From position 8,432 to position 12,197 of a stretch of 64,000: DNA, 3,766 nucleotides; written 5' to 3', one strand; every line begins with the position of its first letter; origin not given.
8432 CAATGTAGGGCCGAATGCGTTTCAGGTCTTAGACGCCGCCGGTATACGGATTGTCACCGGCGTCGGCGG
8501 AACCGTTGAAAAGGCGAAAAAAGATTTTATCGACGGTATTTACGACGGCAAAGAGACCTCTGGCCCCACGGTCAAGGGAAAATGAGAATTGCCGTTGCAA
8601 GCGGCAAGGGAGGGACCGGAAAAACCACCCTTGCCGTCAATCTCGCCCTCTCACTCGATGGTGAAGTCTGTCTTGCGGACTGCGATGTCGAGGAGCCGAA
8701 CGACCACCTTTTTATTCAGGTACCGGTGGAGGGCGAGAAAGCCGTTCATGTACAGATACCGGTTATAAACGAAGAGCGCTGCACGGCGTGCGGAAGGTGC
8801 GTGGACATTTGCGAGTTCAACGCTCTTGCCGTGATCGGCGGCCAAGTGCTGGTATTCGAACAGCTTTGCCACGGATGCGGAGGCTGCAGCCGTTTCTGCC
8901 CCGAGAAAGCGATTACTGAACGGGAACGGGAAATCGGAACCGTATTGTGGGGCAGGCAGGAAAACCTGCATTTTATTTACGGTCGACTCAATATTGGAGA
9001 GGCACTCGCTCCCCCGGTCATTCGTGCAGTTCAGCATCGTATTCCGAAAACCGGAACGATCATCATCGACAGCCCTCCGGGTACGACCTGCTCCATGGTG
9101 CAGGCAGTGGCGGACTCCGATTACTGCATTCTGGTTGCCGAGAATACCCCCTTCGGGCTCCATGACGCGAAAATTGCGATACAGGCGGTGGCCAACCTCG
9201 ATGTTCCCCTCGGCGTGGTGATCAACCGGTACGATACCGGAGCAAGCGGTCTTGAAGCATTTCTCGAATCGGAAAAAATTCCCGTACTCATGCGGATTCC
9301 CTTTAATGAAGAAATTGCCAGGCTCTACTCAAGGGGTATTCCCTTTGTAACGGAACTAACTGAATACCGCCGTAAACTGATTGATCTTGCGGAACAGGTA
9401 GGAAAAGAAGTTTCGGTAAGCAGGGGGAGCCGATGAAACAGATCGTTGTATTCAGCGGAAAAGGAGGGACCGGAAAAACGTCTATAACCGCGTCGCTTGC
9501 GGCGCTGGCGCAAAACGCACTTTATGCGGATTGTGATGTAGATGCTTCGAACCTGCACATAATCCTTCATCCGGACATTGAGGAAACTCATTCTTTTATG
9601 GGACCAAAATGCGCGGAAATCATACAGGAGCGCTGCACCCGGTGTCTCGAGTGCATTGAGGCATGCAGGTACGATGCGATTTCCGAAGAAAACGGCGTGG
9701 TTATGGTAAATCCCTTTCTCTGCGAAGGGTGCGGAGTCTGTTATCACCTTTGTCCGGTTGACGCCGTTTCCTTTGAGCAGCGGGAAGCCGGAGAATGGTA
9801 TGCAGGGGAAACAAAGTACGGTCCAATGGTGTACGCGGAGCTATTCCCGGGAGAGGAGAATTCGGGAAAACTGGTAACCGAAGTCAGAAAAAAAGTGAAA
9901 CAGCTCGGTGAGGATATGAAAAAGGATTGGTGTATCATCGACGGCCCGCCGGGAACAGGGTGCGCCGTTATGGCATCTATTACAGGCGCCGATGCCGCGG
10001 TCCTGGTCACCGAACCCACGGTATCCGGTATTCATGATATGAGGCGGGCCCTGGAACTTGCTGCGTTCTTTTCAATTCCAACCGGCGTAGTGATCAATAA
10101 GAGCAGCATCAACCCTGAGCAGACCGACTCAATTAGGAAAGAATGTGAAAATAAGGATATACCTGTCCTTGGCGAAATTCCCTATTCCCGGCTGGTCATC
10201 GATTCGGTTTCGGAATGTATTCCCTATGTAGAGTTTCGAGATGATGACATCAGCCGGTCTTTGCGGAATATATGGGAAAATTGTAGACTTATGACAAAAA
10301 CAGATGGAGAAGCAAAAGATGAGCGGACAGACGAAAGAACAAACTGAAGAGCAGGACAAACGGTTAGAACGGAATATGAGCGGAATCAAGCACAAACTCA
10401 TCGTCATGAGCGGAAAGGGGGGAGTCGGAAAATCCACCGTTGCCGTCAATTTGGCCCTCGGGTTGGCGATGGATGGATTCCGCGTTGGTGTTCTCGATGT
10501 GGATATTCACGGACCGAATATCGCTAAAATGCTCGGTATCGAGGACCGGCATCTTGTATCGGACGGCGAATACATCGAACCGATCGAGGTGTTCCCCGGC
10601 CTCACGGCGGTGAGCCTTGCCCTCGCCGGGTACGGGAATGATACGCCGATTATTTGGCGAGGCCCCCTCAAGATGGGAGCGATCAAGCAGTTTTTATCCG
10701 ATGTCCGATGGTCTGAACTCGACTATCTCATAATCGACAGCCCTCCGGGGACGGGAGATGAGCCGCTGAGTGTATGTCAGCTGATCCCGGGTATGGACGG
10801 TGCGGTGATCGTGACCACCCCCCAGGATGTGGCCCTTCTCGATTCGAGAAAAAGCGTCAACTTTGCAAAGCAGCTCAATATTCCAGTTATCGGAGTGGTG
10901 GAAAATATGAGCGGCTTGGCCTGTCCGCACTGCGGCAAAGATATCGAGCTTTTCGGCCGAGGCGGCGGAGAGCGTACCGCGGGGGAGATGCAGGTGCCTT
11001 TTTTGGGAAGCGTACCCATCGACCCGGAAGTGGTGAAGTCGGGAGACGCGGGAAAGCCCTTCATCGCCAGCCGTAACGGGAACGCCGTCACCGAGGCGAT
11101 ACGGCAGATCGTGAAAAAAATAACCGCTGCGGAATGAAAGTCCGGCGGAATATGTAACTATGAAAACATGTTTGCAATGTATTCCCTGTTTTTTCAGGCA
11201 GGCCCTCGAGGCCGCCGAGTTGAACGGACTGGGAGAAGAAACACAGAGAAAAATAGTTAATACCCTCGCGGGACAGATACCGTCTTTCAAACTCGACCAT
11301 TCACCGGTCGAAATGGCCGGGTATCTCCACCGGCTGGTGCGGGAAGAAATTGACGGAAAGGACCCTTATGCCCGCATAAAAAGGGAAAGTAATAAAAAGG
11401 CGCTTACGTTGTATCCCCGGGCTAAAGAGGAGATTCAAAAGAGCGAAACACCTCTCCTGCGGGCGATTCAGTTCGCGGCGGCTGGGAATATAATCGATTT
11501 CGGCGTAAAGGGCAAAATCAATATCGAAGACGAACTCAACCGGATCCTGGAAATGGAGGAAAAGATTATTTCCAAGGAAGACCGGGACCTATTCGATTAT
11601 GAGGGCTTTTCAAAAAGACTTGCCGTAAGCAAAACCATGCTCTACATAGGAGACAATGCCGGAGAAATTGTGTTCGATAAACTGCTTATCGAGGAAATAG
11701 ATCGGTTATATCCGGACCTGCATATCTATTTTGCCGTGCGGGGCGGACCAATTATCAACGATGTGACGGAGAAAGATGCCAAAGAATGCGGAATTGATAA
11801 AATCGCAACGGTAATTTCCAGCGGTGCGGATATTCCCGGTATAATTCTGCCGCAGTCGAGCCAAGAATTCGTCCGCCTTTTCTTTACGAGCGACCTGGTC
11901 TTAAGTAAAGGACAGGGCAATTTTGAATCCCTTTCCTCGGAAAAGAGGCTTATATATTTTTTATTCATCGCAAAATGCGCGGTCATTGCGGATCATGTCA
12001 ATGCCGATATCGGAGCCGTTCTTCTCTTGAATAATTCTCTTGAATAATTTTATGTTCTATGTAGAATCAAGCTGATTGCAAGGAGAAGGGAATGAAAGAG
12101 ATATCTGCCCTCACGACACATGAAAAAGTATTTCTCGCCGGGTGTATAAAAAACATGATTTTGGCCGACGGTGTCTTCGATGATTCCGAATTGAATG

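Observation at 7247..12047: Orange-protein (ORP)-like Fe-S module apparently under a dedicated Fur-family repressor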

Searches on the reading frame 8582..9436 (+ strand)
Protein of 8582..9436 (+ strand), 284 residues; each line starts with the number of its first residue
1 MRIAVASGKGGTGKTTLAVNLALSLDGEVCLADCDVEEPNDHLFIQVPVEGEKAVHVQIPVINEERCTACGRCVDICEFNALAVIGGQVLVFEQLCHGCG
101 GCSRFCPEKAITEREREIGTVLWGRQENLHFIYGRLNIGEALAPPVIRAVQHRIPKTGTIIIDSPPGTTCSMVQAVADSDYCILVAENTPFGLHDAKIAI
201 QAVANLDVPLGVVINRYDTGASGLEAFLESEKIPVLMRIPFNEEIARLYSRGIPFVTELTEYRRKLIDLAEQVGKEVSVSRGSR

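Call 4: search_protein_families(library=pfam, proteins=[window:8582-9436:+])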
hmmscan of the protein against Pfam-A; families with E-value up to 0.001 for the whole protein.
window:8582-9436:+ (284 aa): 14 families
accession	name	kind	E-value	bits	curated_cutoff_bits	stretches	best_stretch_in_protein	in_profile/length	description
PF01656.29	CbiA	-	4e-18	66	25.4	1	3-255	1-125/125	CobQ/CobB/MinD/ParA nucleotide binding domain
PF10609.15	ParA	-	5.7e-15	55.8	27.1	1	3-48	6-54/246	NUBPL iron-transfer P-loop NTPase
PF00037.32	Fer4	-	1.8e-12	46.9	21.1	2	60-82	1-23/24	4Fe-4S binding domain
PF12837.12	Fer4_6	-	4.1e-10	39.5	25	1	59-82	1-24/24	4Fe-4S binding domain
PF12838.12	Fer4_7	-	6.1e-09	36.6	27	1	30-81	8-52/52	4Fe-4S dicluster domain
PF13237.11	Fer4_10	-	2.1e-08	34.4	25.5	1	93-115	6-30/53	4Fe-4S dicluster domain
PF13614.12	AAA_31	-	2.2e-08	34.7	27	1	3-26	4-27/177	AAA domain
PF25160.1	LdpA_Fe-S-bd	-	6.7e-08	32.6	27.6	1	88-115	20-47/49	LdpA Fe-S cluster-binding domain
PF14697.11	Fer4_21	-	4.1e-07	30.5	35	1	61-111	2-57/59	4Fe-4S dicluster domain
PF13187.11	Fer4_9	-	3e-06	27.6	27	1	66-111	1-52/52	4Fe-4S dicluster domain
PF12797.12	Fer4_2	-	5.7e-06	26.4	24.5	1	59-77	2-20/22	4Fe-4S binding domain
PF13484.11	Fer4_16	-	9.3e-06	26.8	30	0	96-115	2-21/66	4Fe-4S double cluster binding domain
PF12800.12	Fer4_4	-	2.6e-05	24.6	24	0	65-79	2-16/17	4Fe-4S binding domain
PF13183.11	Fer4_8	-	0.00015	22.6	27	0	29-79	10-66/68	4Fe-4S dicluster domain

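Call 6: search_protein_families(library=ncbifam, proteins=[window:8582-9436:+])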
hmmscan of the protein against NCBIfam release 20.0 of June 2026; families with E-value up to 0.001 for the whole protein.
window:8582-9436:+ (284 aa): 56 families (the best 25 are shown)
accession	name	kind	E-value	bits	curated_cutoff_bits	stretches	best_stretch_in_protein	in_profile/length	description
TIGR01969.1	minD_arch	subfamily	4.7e-16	58.7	201.75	2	153-260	105-215/251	cell division ATPase MinD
NF041546.1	ParA_partition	equivalog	1.2e-11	44.6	180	1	3-36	2-38/203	ParA family partition ATPase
NF040770.1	hetero_SS_HdrA2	exception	1.7e-11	43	1100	1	50-115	562-627/777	CoB-CoM heterodisulfide reductase HdrA2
NF041136.1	MrpORP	equivalog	7.5e-11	41.9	450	1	2-40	7-48/365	iron-sulfur cluster carrier protein MrpORP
TIGR02700.1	flavo_MJ0208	hypoth_equivalog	2.7e-10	39.9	251.35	1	47-114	128-197/234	dihydromethanopterin reductase (acceptor)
NF041891.1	hdrA_Methbact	equivalog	1.4e-09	36.7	1300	1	55-112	562-619/762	ferredoxin:CoB-CoM heterodisulfide reductase subunit HdrA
NF041778.1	hetero_SS_HdrA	equivalog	1.7e-09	36.1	1400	1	50-112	572-634/771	ferredoxin:CoB-CoM heterodisulfide reductase subunit HdrA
TIGR04041.1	activase_YjjW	hypoth_equivalog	3.7e-09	36.4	250.2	1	65-155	41-134/276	YjjW family glycine radical enzyme activase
NF038196.1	ferrodoxin_EFR1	subfamily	5.6e-09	36.4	75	1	63-114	182-232/242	EFR1 family ferrodoxin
NF004546.0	PRK05888.3-3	equivalog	6.9e-09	35.4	260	1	49-95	91-137/196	NADH-quinone oxidoreductase subunit NuoI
NF043069.1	T4HPD_activ_SAM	equivalog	1.5e-08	34.4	425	1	62-111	48-97/299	trans-4-hydroxy-L-proline dehydratase activase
TIGR02179.1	PorD_KorD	subfamily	1.8e-08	34.4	60.05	1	57-114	17-75/78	2-oxoacid:acceptor oxidoreductase, delta subunit, pyruvate/2-ketoisovalerate family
NF042909.1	FMH_DH_FwdF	exception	2.5e-08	33.4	375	1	28-117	225-317/336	tungsten-dependent formylmethanofuran dehydrogenase subunit FwdF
TIGR01968.1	minD_bact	equivalog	2.8e-08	33.4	212.9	1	3-41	4-45/261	septum site-determining protein MinD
NF004914.0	PRK06273.1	equivalog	6e-08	32.6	163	1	90-114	47-71/167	ferredoxin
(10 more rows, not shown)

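Call 42: search_solved_structures(query=window:8582-9433:+, max_evalue=0.001)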
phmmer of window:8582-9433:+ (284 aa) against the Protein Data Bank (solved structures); distinct sequences matched with E-value up to 0.001: 26.
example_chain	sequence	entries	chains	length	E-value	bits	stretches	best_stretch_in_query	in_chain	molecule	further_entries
9sw6_G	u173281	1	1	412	1.6e-10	44.1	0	55-129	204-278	Polyferredoxin protein MvhB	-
7npa_A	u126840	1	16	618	5.6e-10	42.3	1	56-116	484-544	Coenzyme F420-dependent sulfite reductase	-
1hyq_A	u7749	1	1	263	3.5e-09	39.7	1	3-45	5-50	CELL DIVISION INHIBITOR (MIND-1)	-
7np8_A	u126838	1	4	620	4.7e-09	39.3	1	56-116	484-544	Coenzyme F420-dependent sulfite reductase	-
7zc6_B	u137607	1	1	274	5.1e-09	39.2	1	67-111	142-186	RnfB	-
5t5i_F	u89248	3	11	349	9.3e-08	35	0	61-120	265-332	Tungsten formylmethanofuran dehydrogenase subunit fwdF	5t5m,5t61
7bkb_K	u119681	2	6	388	1.3e-07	34.5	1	54-119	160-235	Formylmethanofuran dehydrogenase, subunit F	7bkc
1ion_A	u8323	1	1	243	2.2e-07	33.8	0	144-277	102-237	PROBABLE CELL DIVISION INHIBITOR MIND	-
5odc_A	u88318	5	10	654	6.3e-07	32.3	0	50-113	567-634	Heterodisulfide reductase, subunit A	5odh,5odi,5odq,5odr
1g3q_A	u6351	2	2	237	6.7e-07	32.2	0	3-40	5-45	CELL DIVISION INHIBITOR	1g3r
8ahx_B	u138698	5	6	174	1.1e-06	31.5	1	45-124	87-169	Ion-translocating oxidoreductase complex subunit B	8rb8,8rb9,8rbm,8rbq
9tn7_A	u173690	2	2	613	1.3e-06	31.3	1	54-113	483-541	Coenzyme F420 hydrogenase/dehydrogenase beta subunit domain protein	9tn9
9r51_C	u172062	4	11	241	2.2e-06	30.5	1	57-109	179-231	F420-reducing [NiFe]-hydrogenase from Methanothermococcus thermolithotrophicus subunit gam | F420-reducing [NiFe]-hydrogenase from Methanothermococcus thermolit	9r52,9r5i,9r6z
8rvv_A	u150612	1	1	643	2.4e-06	30.4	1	49-114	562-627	H(2):CoB-CoM heterodisulfide,ferredoxin reductase subunit A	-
8rvu_a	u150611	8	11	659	2.5e-06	30.3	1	49-114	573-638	H(2):CoB-CoM heterodisulfide,ferredoxin reductase subunit A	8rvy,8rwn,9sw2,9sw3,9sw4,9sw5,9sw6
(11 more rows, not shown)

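Call 54: find_related_loci(query=A2, collection=genome_contigs, flank=9000)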
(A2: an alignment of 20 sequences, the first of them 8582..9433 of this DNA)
Query A2 (284 aa) in genome_contigs; peptide patterns used: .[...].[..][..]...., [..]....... (x = any residue, [..] = any of these).
600 stretches matched a pattern (row limit reached: there are more); 593 encode a relative of the query (tblastn E <= 1e-3); the best 80 are kept; 80 distinct loci.
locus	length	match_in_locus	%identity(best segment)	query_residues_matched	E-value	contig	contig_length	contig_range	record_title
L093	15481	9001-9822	53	1-275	9e-100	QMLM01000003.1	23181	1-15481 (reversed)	MAG: Deltaproteobacteria bacterium isolate B11_G15 B11_Guay15_scaffold_00237, whole genome shotgun sequence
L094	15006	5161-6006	52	1-277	1e-98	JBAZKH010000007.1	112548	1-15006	MAG: Candidatus Omnitrophota bacterium isolate SO_2017_LW4_139 scaffold_539_c1_LW137-91_2017, whole genome shotgun seque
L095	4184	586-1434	52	1-278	6e-99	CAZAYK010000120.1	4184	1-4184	MAG TPA_asm: uncultured Dehalococcoidaceae bacterium isolate binchicken_co19_651 genome assembly, contig: NODE_38301_len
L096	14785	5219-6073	51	1-283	1e-97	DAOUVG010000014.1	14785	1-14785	MAG TPA_asm: Dehalococcoidales bacterium isolate CSMAG_843 CSMAG_843_k141_666023_length_14785_cov_14.0000, whole genome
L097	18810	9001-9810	51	3-273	1e-96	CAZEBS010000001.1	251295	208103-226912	MAG TPA_asm: uncultured Candidatus Bathyarchaeia archaeon isolate SRP323688_co1_125 genome assembly, contig: NODE_72_len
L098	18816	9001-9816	51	3-275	4e-96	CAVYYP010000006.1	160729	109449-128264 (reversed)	MAG: Candidatus Bathyarchaeota archaeon isolate MFD02923.bin.1.72 genome assembly, contig: contig_35280, whole genome sh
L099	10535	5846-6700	52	1-283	8e-96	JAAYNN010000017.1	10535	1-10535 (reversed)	MAG: Dehalococcoidales bacterium isolate AS21ysBPME_190 14030_AS21, whole genome shotgun sequence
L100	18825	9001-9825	52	1-273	6e-95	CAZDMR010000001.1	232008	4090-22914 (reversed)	MAG TPA_asm: uncultured Acidobacteriota bacterium isolate binchicken_co116_446 genome assembly, contig: NODE_5_length_23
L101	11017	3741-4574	51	1-278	7e-95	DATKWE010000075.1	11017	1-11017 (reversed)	MAG TPA_asm: Desulfobacterales bacterium isolate SMAG_U14154 k141_1420202, whole genome shotgun sequence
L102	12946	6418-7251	51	1-278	8e-95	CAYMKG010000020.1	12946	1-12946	MAG TPA_asm: uncultured Planctomycetales bacterium isolate binchicken_co184_351 genome assembly, contig: NODE_9059_lengt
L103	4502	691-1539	50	1-281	2e-94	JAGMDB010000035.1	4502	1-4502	MAG: Dehalococcoidia bacterium isolate RS_17_36 ZL495.bin.36.fa_35, whole genome shotgun sequence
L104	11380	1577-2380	51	1-269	4e-94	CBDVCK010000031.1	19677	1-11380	MAG TPA_asm: uncultured Thermoplasmata archaeon isolate SRR22302367_concoct_124 genome assembly, contig: ERZ26661968.122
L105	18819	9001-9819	52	1-273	9e-94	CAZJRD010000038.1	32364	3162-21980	MAG TPA_asm: uncultured Desulfobacteraceae bacterium isolate binchicken_co81_476 genome assembly, contig: NODE_1592_leng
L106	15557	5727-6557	49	1-278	2e-93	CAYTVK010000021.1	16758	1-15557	MAG TPA_asm: uncultured Candidatus Bathyarchaeia archaeon isolate binchicken_co150_181 genome assembly, contig: NODE_764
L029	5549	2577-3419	48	1-281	8e-94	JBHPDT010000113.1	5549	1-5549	Candidatus Omnitrophota bacterium isolate SAG AM-311-C11 NODE_113_length_5549_cov_24.916090, whole genome shotgun sequen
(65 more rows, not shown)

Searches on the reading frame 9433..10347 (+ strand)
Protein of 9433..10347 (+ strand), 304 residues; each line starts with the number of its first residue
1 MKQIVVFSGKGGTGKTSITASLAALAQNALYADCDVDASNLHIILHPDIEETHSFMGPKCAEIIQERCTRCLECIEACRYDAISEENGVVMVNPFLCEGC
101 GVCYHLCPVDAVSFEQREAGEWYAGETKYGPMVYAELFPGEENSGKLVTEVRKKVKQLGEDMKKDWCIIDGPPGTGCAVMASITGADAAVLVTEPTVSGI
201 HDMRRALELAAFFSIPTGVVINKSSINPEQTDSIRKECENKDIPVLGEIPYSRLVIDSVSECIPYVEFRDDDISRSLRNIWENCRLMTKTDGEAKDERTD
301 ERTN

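Call 4: search_protein_families(library=pfam, proteins=[window:9433-10347:+])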
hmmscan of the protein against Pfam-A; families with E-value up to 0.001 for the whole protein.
window:9433-10347:+ (304 aa): 15 families
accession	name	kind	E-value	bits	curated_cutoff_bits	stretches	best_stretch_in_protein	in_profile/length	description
PF01656.29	CbiA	-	7.7e-15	55.4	25.4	1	4-261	1-121/125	CobQ/CobB/MinD/ParA nucleotide binding domain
PF10609.15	ParA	-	2.6e-14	53.7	27.1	2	163-282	111-243/246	NUBPL iron-transfer P-loop NTPase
PF00037.32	Fer4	-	1.4e-11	44.2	21.1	2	62-84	2-24/24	4Fe-4S binding domain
PF14697.11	Fer4_21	-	1.1e-08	35.5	35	1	61-112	1-57/59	4Fe-4S dicluster domain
PF13237.11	Fer4_10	-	1e-06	29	25.5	1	63-108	4-53/53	4Fe-4S dicluster domain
PF13484.11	Fer4_16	-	5.7e-06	27.5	30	0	67-86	1-20/66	4Fe-4S double cluster binding domain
PF13614.12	AAA_31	-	6.4e-06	26.7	27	0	163-200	117-157/177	AAA domain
PF12838.12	Fer4_7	-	7.3e-06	26.8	27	1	67-111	1-52/52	4Fe-4S dicluster domain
PF13187.11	Fer4_9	-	9.6e-06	26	27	1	67-111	1-51/52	4Fe-4S dicluster domain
PF13500.12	AAA_26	-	0.00012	22.5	27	0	190-255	132-194/198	AAA domain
PF02374.21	ArsA_ATPase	-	0.00014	21.6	24.3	0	3-24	2-23/305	Anion-transporting ATPase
PF12797.12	Fer4_2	-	0.00021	21.5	24.5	0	63-79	5-21/22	4Fe-4S binding domain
PF12798.12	Fer4_3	-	0.00033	21.7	27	0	97-111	1-15/15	4Fe-4S binding domain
PF12800.12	Fer4_4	-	0.00062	20.4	24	0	66-80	2-16/17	4Fe-4S binding domain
PF12837.12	Fer4_6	-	0.00093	19.5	25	0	61-83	2-24/24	4Fe-4S binding domain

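Call 6: search_protein_families(library=ncbifam, proteins=[window:9433-10347:+])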
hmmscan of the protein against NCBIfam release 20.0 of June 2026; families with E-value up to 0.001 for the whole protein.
window:9433-10347:+ (304 aa): 47 families (the best 25 are shown)
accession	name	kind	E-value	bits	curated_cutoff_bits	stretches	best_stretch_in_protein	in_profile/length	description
TIGR01969.1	minD_arch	subfamily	8.9e-18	64.4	201.75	2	154-270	101-215/251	cell division ATPase MinD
TIGR01968.1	minD_bact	equivalog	1.2e-15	57.6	212.9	2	151-280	101-232/261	septum site-determining protein MinD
NF041136.1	MrpORP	equivalog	5.2e-15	55.6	450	2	164-293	115-257/365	iron-sulfur cluster carrier protein MrpORP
NF041891.1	hdrA_Methbact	equivalog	9.5e-12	43.9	1300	1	56-123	562-629/762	ferredoxin:CoB-CoM heterodisulfide reductase subunit HdrA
TIGR02700.1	flavo_MJ0208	hypoth_equivalog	1.6e-11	44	251.35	1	61-113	143-195/234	dihydromethanopterin reductase (acceptor)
NF041546.1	ParA_partition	equivalog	1.2e-10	41.3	180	1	150-247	65-165/203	ParA family partition ATPase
NF041778.1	hetero_SS_HdrA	equivalog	3.7e-10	38.3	1400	1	51-115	572-636/771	ferredoxin:CoB-CoM heterodisulfide reductase subunit HdrA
NF040770.1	hetero_SS_HdrA2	exception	3.4e-09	35.4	1100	1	56-116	567-627/777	CoB-CoM heterodisulfide reductase HdrA2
TIGR01944.1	rnfB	subfamily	4.6e-09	36.1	68.7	1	56-122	103-172/190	RnfABCDGE type electron transport complex subunit B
NF008079.0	PRK10818.1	equivalog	8.1e-09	35.2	508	0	149-210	99-160/270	septum site-determining protein MinD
TIGR03336.1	IOR_alpha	equivalog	9.1e-09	34.2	650.9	1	61-112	545-595/595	indolepyruvate ferredoxin oxidoreductase subunit alpha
NF043069.1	T4HPD_activ_SAM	equivalog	1.3e-08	34.5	425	1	63-113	48-98/299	trans-4-hydroxy-L-proline dehydratase activase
TIGR02179.1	PorD_KorD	subfamily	2.4e-08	34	60.05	1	64-116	23-76/78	2-oxoacid:acceptor oxidoreductase, delta subunit, pyruvate/2-ketoisovalerate family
NF040684.1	PorD_Arch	equivalog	1.1e-07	31.8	120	1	63-115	29-82/85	pyruvate synthase subunit PorD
NF003475.0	PRK05113.1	equivalog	1.3e-07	31.6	203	1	54-116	101-164/190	electron transport complex subunit RsxB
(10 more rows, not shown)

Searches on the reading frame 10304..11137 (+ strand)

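Call 4: search_protein_families(library=pfam, proteins=[window:10304-11137:+])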
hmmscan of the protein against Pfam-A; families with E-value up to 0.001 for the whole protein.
window:10304-11137:+ (277 aa): 9 families
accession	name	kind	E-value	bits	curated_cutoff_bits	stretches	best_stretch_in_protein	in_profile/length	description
PF10609.15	ParA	-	4.5e-97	324.7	27.1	1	28-273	2-245/246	NUBPL iron-transfer P-loop NTPase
PF01656.29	CbiA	-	1.8e-13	50.9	25.4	1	33-252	2-124/125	CobQ/CobB/MinD/ParA nucleotide binding domain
PF13614.12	AAA_31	-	7.8e-11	42.7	27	1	34-81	6-52/177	AAA domain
PF09140.17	MipZ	-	1.4e-07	31.5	20.7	1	31-77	2-48/262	ATPase MipZ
PF02374.21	ArsA_ATPase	-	1.9e-06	27.8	24.3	1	30-67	1-38/305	Anion-transporting ATPase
PF20720.3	nSTAND3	-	0.00014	22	27.2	1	29-63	16-50/155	Novel STAND NTPase 3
PF13481.12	AAA_25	-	0.00021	21.4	27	1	17-58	18-60/195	AAA domain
PF00142.24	Fer4_NifH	-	0.00037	20.5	25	0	33-67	3-37/271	4Fe-4S iron sulfur cluster binding proteins, NifH/frxC family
PF03308.22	MeaB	-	0.00055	19.4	23.1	1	29-69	32-72/273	Methylmalonyl Co-A mutase-associated GTPase MeaB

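Call 6: search_protein_families(library=ncbifam, proteins=[window:10304-11137:+])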
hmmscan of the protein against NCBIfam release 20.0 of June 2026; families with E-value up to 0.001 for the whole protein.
window:10304-11137:+ (277 aa): 21 families
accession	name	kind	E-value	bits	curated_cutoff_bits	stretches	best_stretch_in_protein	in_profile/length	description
NF041136.1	MrpORP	equivalog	9e-111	370.7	450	1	25-275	1-250/365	iron-sulfur cluster carrier protein MrpORP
NF008669.0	PRK11670.1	equivalog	4.2e-73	246.4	348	1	24-275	102-351/369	iron-sulfur cluster carrier protein ApbC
TIGR01969.1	minD_arch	subfamily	7.2e-22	77.8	201.75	2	137-275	107-232/251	cell division ATPase MinD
TIGR01968.1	minD_bact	equivalog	2.6e-19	69.6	212.9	2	32-83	4-55/261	septum site-determining protein MinD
NF008079.0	PRK10818.1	equivalog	4.2e-12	45.9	508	1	32-83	5-56/270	septum site-determining protein MinD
NF041546.1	ParA_partition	equivalog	4e-11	42.9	180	1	34-68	4-38/203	ParA family partition ATPase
NF047398.1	AAA_KGGVGR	domain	2.1e-09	38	90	1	34-82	7-55/190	KGGVGR-motif variant AAA ATPase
NF053622.1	ATPseBagAMYCTU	equivalog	2.8e-08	33.6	400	1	29-78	6-54/325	ATPase BagA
TIGR03018.1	pepcterm_TyrKin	hypoth_equivalog_domain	4.2e-08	32.8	230.65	1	26-87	32-94/207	XrtA-associated tyrosine autokinase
TIGR03815.1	CpaE_hom_Actino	equivalog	4.9e-07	29.2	154.45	1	32-82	114-164/340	septum site-determining protein Ssd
TIGR01007.1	eps_fam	subfamily_domain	5.2e-07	29.4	108.05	1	31-77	19-65/204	polysaccharide biosynthesis tyrosine autokinase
TIGR04291.1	arsen_driv_ArsA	equivalog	1.3e-06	27.5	650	1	12-63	302-353/565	arsenical pump-driving ATPase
TIGR03453.1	partition_RepA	equivalog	6.2e-06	25.3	348.45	1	31-69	106-144/387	plasmid partitioning protein RepA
NF053621.1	ATPseBagBMYCTU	equivalog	8.8e-06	25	521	1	28-81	10-62/371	ATPase BagB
NF041417.1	ArsA_halo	exception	1.5e-05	23.9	800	1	29-92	11-73/617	arsenical pump-driving ATPase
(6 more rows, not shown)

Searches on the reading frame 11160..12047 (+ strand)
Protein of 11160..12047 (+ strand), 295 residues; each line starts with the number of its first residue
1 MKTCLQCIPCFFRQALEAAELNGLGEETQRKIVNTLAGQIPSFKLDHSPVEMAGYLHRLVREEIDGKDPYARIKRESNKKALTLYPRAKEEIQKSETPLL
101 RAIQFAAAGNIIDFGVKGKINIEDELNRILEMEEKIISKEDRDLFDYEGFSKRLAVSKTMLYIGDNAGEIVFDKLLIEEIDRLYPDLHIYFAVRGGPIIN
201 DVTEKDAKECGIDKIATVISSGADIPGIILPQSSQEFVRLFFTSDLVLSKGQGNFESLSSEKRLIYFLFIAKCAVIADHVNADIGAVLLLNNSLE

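Call 4: search_protein_families(library=pfam, proteins=[window:11160-12047:+])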
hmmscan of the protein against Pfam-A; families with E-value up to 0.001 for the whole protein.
window:11160-12047:+ (295 aa): 1 family
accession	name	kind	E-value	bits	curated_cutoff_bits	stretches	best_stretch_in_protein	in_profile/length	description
PF01937.24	ARMT1-like_dom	-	2.1e-67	228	25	1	6-285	4-308/311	Damage-control phosphatase ARMT1-like domain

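Call 6: search_protein_families(library=ncbifam, proteins=[window:11160-12047:+])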
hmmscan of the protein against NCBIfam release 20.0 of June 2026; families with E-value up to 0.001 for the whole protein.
window:11160-12047:+ (295 aa): 2 families
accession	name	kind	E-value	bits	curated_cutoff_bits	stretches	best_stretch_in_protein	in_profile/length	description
NF040824.1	damage_ctl_Phtase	equivalog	2.5e-54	184.6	440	1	1-288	1-280/282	damage-control phosphatase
NF041594.1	dam_ctlPhtase_Archglob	equivalog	4.5e-38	131.3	500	1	1-287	1-282/287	damage-control phosphatase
